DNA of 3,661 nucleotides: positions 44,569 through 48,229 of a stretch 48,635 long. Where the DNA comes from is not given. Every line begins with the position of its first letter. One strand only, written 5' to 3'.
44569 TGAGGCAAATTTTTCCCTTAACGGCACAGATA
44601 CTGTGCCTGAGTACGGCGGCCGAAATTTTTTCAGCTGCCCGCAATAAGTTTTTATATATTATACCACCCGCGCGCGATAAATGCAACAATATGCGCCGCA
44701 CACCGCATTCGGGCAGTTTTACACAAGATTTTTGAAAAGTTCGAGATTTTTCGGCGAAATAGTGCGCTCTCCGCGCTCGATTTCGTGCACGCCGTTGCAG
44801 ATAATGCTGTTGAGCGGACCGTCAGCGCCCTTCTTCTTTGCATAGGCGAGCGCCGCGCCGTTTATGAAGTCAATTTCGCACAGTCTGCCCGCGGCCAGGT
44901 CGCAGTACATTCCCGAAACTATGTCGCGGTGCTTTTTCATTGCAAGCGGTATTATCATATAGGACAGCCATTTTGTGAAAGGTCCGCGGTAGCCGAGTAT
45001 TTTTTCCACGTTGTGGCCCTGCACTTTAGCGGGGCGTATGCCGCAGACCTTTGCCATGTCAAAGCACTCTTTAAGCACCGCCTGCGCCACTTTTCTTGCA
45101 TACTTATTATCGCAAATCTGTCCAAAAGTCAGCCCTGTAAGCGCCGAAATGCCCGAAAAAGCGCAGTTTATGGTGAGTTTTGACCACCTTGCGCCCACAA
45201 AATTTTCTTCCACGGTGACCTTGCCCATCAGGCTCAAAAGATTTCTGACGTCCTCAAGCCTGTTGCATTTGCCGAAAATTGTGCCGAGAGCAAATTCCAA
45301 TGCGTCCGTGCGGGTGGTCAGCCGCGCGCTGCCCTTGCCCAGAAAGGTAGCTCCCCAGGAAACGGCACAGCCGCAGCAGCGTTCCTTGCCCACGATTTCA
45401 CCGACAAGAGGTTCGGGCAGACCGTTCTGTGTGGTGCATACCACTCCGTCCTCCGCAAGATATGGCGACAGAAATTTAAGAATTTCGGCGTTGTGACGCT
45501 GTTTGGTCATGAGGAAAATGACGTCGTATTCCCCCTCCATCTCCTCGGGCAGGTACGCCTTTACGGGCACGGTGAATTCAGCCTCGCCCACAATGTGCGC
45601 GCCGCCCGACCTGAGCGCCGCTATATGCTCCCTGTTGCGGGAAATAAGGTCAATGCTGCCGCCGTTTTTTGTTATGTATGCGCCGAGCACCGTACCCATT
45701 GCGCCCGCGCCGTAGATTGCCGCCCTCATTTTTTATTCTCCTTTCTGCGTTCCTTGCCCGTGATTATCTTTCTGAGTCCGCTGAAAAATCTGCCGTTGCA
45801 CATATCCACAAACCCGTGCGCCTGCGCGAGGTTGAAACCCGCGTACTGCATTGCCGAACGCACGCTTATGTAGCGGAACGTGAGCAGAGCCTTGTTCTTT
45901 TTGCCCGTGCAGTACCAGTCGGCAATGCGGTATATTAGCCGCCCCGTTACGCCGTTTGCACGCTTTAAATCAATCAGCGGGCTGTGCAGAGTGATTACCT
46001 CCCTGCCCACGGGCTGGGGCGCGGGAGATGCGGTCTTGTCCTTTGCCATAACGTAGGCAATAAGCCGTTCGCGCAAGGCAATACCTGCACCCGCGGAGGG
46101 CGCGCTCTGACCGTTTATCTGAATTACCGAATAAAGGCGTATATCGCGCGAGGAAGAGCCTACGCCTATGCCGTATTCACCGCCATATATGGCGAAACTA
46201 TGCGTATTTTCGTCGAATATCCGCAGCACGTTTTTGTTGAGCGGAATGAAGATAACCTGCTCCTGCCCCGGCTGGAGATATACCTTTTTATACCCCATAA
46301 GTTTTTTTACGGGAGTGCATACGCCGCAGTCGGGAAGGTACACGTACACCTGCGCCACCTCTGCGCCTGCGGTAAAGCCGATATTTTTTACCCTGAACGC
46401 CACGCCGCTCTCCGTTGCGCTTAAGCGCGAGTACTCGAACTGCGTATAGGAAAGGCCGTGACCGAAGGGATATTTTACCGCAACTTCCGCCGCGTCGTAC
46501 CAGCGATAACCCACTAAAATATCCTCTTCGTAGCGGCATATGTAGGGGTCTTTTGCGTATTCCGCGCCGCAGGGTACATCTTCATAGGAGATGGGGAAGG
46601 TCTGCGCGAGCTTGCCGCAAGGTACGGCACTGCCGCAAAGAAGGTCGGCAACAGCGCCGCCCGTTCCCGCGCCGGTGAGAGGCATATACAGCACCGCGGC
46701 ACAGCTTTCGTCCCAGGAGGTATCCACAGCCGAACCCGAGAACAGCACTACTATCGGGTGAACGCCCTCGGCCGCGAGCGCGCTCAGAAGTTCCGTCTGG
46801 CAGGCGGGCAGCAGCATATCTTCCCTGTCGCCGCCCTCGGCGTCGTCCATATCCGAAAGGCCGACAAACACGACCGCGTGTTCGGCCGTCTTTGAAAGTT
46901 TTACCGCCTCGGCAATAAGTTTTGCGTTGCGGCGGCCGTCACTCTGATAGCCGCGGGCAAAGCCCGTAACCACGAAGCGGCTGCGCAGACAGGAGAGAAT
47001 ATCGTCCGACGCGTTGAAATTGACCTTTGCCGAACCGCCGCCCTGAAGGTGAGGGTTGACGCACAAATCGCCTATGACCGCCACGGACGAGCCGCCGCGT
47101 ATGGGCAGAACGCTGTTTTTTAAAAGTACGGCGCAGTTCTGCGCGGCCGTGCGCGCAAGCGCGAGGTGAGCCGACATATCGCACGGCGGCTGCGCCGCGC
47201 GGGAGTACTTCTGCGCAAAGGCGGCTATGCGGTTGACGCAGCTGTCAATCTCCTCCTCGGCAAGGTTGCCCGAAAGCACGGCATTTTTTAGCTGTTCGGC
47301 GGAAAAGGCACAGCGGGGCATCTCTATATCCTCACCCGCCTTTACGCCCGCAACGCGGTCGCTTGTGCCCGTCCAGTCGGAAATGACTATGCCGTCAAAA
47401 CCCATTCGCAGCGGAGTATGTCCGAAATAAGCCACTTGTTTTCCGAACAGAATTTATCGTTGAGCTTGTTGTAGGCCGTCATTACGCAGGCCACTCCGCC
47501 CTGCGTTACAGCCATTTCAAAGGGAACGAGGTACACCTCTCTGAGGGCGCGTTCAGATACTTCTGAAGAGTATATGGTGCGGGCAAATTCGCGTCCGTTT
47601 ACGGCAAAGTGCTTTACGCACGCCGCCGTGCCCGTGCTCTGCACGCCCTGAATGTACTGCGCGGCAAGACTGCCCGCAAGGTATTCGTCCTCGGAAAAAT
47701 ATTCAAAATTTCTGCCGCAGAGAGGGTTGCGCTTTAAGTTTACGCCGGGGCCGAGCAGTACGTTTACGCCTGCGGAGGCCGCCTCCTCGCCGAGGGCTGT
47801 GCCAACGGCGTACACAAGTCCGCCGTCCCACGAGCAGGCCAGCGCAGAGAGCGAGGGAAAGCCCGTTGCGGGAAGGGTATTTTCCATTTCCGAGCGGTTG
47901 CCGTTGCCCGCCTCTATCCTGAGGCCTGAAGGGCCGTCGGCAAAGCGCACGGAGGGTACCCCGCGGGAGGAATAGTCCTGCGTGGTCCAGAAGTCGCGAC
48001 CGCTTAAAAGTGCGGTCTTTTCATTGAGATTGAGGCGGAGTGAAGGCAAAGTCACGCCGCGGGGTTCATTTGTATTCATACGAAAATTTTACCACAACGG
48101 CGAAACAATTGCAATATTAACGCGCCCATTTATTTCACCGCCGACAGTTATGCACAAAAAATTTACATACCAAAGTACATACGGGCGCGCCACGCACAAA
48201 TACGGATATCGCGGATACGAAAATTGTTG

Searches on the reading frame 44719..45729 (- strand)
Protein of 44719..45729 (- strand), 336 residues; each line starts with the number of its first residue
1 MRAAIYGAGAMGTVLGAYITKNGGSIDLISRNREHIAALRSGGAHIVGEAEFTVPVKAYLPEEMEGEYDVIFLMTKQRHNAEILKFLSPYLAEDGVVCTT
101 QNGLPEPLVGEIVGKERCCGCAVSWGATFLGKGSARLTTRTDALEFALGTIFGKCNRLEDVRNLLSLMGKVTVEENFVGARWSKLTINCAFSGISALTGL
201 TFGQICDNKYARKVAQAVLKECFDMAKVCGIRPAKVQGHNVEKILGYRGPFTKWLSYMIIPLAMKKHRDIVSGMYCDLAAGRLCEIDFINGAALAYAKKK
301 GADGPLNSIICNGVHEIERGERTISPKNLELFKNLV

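Call 10: search_protein_families(library=pfam, proteins=[window:44719-45729:-], max_evalue=0.001)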
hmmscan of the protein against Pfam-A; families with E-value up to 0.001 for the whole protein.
window:44719-45729:- (336 aa): 2 families
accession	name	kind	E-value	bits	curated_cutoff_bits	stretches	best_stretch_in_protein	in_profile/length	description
PF08546.17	ApbA_C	-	2.4e-25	89.8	22.7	1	176-318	1-125/125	Ketopantoate reductase PanE/ApbA C terminal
PF02558.23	ApbA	-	3e-25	89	22.2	1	4-142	2-141/150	Ketopantoate reductase PanE/ApbA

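Call 93: find_encoding_contigs(protein=window:44719-45729:-, flank=10000, max_places=2)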
Protein window:44719-45729:- (336 aa): 23 contigs read that carry it; 2 places shown.
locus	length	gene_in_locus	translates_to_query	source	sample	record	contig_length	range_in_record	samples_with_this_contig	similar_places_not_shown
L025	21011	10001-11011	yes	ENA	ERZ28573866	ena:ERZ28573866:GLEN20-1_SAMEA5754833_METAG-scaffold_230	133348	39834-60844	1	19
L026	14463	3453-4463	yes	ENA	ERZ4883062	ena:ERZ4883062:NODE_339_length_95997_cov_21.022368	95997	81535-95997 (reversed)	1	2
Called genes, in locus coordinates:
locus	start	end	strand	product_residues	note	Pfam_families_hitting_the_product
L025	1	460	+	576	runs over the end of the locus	PF13676:TIR_2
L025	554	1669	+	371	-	PF05496:RuvB_N (weak), PF06068:TIP49 (weak), PF20720:nSTAND3 (faint), PF00004:AAA, PF17862:AAA_lid_3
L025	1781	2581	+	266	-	PF00089:Trypsin, PF13365:Trypsin_2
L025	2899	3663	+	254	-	PF00005:ABC_tran, PF02463:SMC_N (faint), PF13304:AAA_21 (faint)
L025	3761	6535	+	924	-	PF02687:FtsX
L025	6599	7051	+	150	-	PF12802:MarR_2 (weak), PF13463:HTH_27 (weak), PF13601:HTH_34 (weak)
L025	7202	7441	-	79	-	PF04070:DUF378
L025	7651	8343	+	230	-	PF00933:Glyco_hydro_3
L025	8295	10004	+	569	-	PF01915:Glyco_hydro_3_C, PF14310:Fn3-like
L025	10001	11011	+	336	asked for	PF02558:ApbA, PF08546:ApbA_C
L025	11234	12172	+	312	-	PF00561:Abhydrolase_1, PF12146:Hydrolase_4, PF12697:Abhydrolase_6 (weak)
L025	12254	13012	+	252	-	PF00756:Esterase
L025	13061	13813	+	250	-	PF00756:Esterase (weak)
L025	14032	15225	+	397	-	PF02222:ATP-grasp (faint)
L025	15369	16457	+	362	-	PF20438:SpoIVA_middle, PF20439:SpoIVA_C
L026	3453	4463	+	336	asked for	PF02558:ApbA, PF08546:ApbA_C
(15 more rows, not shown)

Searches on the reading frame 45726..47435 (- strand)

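Call 10: search_protein_families(library=pfam, proteins=[window:45726-47435:-], max_evalue=0.001)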
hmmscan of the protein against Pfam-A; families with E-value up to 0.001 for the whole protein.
window:45726-47435:- (569 aa): 3 families
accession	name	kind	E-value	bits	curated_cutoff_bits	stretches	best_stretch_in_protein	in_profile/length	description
PF01915.27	Glyco_hydro_3_C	-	1.8e-39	136.3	31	1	103-330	2-200/200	Glycosyl hydrolase family 3 C-terminal domain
PF14310.12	Fn3-like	-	1.9e-16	60.4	25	1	359-429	1-71/71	Fibronectin type III-like domain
PF00933.27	Glyco_hydro_3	-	0.00018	21.5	27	1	10-71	241-314/316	Glycosyl hydrolase family 3 N terminal domain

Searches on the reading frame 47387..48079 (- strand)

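Call 10: search_protein_families(library=pfam, proteins=[window:47387-48079:-], max_evalue=0.001)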
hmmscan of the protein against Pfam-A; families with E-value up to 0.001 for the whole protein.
window:47387-48079:- (230 aa): 1 family
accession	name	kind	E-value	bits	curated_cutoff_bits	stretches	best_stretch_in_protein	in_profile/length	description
PF00933.27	Glyco_hydro_3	-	7e-31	108.3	27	1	71-226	82-242/316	Glycosyl hydrolase family 3 N terminal domain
